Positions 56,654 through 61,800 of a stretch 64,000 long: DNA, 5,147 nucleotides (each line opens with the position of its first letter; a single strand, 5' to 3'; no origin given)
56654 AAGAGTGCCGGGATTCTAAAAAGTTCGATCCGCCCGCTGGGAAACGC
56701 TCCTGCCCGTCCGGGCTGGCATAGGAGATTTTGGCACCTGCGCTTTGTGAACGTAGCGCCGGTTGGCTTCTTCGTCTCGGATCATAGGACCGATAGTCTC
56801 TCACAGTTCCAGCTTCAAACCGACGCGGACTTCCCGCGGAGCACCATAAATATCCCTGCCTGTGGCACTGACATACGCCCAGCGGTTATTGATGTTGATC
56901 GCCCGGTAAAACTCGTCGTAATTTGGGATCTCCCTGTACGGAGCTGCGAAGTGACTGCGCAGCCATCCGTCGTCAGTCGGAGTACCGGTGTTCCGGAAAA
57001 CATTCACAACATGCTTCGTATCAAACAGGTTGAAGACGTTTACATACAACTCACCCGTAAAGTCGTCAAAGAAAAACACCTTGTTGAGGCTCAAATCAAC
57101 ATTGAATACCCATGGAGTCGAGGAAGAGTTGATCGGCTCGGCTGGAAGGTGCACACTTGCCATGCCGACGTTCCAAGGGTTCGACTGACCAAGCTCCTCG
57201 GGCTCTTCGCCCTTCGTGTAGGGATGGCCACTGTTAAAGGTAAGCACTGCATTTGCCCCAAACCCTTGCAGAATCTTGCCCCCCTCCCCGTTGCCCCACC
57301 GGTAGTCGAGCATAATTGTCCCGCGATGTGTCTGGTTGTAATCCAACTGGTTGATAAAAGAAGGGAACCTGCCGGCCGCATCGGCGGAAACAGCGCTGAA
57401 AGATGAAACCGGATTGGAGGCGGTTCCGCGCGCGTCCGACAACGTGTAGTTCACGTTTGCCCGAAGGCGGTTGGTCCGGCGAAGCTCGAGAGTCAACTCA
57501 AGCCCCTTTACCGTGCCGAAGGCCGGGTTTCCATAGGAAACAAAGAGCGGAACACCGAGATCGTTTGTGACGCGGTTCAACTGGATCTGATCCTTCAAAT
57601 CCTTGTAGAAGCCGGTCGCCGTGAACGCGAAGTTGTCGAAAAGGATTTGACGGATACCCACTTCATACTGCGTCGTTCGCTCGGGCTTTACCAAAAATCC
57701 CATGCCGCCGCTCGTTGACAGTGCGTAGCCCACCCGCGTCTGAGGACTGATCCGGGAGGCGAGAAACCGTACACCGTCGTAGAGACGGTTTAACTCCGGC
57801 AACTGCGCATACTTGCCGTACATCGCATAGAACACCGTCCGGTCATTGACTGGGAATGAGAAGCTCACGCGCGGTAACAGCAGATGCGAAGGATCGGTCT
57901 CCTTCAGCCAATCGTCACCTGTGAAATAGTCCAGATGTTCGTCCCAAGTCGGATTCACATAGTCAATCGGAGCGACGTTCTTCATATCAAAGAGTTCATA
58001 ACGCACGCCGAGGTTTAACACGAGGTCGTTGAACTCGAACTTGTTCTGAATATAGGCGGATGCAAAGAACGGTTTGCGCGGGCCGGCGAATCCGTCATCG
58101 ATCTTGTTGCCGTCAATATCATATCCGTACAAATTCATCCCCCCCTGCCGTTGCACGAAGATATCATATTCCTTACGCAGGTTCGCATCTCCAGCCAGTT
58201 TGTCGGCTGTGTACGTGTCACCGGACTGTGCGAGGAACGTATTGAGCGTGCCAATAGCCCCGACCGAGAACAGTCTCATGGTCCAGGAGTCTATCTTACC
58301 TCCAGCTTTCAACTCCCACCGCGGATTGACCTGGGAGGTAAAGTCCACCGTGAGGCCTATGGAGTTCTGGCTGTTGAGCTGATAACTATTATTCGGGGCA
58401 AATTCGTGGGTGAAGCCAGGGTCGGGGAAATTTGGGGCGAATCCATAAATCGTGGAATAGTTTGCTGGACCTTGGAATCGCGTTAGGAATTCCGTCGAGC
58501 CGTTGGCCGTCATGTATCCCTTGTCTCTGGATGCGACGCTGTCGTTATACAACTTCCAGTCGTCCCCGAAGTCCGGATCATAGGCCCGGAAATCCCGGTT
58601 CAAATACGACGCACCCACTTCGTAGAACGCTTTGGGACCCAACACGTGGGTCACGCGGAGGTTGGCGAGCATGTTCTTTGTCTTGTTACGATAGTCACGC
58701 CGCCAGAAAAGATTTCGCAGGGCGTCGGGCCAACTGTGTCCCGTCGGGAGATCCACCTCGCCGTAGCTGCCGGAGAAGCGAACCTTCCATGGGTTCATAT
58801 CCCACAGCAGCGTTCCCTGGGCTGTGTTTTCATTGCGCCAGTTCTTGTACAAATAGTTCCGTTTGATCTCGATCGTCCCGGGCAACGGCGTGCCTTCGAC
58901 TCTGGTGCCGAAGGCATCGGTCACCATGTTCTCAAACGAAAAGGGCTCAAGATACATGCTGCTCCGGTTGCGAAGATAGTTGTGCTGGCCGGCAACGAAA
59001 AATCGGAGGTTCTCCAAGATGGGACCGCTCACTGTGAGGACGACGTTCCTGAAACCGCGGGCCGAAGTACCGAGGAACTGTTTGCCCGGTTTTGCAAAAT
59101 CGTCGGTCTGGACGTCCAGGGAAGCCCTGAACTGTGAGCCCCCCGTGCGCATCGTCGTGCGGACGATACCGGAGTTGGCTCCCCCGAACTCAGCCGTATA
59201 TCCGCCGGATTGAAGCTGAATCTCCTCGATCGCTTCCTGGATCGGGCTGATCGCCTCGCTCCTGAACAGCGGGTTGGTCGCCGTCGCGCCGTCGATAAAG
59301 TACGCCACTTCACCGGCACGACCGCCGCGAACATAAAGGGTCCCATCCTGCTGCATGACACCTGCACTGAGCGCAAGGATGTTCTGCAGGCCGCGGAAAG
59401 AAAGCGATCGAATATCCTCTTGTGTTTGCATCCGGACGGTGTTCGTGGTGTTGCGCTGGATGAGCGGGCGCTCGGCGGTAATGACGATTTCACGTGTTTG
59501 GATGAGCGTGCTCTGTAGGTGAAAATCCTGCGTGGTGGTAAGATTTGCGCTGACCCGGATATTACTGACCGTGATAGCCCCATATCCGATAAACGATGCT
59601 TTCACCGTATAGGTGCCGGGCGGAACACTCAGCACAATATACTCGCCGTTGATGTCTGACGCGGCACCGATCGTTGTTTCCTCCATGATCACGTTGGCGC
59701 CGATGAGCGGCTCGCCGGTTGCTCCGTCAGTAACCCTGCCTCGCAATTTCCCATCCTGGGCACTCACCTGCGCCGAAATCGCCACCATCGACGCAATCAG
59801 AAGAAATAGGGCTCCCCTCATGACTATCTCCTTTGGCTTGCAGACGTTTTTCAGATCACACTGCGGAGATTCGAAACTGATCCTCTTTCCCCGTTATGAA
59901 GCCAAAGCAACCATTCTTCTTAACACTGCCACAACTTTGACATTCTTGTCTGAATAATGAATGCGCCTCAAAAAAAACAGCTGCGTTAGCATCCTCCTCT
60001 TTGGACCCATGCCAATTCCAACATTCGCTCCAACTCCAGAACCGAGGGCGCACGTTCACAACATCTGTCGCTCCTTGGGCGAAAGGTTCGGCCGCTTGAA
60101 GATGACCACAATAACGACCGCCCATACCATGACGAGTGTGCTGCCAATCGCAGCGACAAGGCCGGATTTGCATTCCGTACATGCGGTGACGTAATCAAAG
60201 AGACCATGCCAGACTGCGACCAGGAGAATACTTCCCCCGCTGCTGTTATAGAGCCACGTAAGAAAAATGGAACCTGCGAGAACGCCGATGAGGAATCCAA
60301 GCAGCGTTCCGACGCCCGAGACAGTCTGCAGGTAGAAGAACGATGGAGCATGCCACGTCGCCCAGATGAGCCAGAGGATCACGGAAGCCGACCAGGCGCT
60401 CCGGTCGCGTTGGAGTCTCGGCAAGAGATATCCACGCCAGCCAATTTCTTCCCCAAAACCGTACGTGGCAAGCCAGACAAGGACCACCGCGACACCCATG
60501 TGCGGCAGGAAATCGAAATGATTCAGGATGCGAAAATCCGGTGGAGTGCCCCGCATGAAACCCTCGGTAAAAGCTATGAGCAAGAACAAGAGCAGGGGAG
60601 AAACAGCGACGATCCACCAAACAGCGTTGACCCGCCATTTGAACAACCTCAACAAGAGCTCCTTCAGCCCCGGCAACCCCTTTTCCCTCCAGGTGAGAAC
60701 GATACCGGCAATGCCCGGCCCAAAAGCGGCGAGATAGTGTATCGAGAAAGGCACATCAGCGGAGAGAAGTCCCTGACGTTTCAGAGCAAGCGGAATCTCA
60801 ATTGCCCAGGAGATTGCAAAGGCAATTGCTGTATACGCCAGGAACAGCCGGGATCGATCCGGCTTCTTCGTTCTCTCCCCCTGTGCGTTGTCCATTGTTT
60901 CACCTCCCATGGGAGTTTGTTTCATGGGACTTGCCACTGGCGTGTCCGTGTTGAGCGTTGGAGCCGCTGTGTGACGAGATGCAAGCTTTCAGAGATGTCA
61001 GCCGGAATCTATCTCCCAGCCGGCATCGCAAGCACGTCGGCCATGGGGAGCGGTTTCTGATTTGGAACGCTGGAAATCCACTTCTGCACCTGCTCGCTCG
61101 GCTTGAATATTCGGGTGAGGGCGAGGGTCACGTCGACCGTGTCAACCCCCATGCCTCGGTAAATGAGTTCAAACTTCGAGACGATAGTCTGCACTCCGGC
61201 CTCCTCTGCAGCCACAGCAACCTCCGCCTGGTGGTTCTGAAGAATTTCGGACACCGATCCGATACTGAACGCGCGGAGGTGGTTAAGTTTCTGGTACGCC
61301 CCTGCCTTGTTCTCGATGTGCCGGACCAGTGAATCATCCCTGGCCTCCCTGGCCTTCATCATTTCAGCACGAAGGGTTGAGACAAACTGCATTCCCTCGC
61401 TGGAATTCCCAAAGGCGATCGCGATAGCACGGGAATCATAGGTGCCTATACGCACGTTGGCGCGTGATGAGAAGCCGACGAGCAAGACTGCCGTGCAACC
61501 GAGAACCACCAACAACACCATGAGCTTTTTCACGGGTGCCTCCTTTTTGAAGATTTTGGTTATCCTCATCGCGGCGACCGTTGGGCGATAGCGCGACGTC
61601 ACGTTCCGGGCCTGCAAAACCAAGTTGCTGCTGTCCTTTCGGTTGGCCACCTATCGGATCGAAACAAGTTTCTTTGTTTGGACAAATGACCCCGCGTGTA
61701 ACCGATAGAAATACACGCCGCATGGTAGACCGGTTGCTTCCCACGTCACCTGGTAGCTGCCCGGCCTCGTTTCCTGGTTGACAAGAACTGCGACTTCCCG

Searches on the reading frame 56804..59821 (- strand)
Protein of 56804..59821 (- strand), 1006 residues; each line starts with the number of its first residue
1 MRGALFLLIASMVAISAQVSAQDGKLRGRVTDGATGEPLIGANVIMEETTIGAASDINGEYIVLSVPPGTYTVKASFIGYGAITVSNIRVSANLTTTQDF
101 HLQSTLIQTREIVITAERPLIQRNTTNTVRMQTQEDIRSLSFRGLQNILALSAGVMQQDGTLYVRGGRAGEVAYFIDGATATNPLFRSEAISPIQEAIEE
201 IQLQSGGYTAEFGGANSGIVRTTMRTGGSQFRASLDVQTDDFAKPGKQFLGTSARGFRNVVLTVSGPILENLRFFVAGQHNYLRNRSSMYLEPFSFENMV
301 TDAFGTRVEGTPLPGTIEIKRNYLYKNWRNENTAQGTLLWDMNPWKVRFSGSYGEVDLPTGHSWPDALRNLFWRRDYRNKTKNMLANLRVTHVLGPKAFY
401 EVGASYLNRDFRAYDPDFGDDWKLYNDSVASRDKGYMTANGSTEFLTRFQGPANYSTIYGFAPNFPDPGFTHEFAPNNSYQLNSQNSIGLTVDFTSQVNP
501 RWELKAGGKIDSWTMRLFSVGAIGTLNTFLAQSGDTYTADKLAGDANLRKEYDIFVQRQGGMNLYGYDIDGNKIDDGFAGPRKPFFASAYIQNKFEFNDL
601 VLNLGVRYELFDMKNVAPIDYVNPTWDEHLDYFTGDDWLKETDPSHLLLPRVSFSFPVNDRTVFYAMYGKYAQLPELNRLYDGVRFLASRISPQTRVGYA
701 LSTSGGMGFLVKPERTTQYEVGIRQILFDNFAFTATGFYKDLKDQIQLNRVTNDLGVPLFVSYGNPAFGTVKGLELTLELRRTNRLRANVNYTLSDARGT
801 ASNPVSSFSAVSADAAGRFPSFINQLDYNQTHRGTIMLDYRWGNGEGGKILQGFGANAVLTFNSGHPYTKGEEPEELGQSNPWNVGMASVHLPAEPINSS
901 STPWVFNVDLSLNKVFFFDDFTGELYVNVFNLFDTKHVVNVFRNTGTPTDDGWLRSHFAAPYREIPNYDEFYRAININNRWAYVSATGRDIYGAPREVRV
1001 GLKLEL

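Call 20: search_protein_families(library=pfam, proteins=[window:56804-59821:-], max_evalue=0.0001)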
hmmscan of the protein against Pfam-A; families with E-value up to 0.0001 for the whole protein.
window:56804-59821:- (1006 aa): 4 families
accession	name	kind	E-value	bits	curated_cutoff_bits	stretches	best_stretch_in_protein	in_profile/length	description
PF00593.30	TonB_dep_Rec_b-barrel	-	1.1e-24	88.6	27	1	430-932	9-436/436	TonB dependent receptor-like, beta-barrel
PF13620.12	CarboxypepD_reg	-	8.9e-18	64.9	32.3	1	26-103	2-82/82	Carboxypeptidase regulatory-like domain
PF13715.12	CarbopepD_reg_2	-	6.9e-17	61.7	32.2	1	27-114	2-88/88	CarboxypepD_reg-like domain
PF07715.20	Plug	-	8.7e-06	26.6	23.9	1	122-218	2-105/107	TonB-dependent Receptor Plug Domain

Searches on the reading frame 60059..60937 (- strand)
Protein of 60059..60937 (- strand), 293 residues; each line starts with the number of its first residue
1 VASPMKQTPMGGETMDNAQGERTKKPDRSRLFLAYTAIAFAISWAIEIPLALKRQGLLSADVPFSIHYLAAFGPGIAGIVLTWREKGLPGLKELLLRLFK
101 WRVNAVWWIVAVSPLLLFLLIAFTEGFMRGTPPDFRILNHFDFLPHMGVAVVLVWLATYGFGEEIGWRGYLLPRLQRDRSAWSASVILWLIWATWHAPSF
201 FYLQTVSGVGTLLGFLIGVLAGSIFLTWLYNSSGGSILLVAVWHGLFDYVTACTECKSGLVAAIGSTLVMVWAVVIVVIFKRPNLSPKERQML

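Call 87: search_protein_families(library=pfam, proteins=[window:60059-60937:-], max_evalue=1)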
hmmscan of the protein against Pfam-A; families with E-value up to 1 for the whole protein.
window:60059-60937:- (293 aa): 1 family
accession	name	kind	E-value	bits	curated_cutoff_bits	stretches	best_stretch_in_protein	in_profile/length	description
PF02517.21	Rce1-like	-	8.3e-14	52.1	22.4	1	149-250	5-93/93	Type II CAAX prenyl endopeptidase Rce1-like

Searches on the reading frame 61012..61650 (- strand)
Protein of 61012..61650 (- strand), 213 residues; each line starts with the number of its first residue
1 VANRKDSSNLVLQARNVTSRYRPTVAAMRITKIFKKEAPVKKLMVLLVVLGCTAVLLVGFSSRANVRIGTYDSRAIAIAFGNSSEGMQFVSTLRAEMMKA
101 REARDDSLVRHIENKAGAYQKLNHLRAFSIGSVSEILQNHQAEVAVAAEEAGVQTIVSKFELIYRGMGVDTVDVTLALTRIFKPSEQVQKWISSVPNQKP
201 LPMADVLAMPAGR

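Call 87: search_protein_families(library=pfam, proteins=[window:61012-61650:-], max_evalue=1)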
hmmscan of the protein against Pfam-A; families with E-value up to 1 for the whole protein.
window:61012-61650:- (213 aa): 2 families
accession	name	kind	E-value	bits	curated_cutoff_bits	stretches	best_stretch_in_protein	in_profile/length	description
PF20039.4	DUF6441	-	0.058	13.5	27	1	77-142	30-94/215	Family of unknown function (DUF6441)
PF25350.1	PH_PRMT_N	-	0.12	13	27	0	47-92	55-98/104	Protein arginine methyltransferase N-terminal PH domain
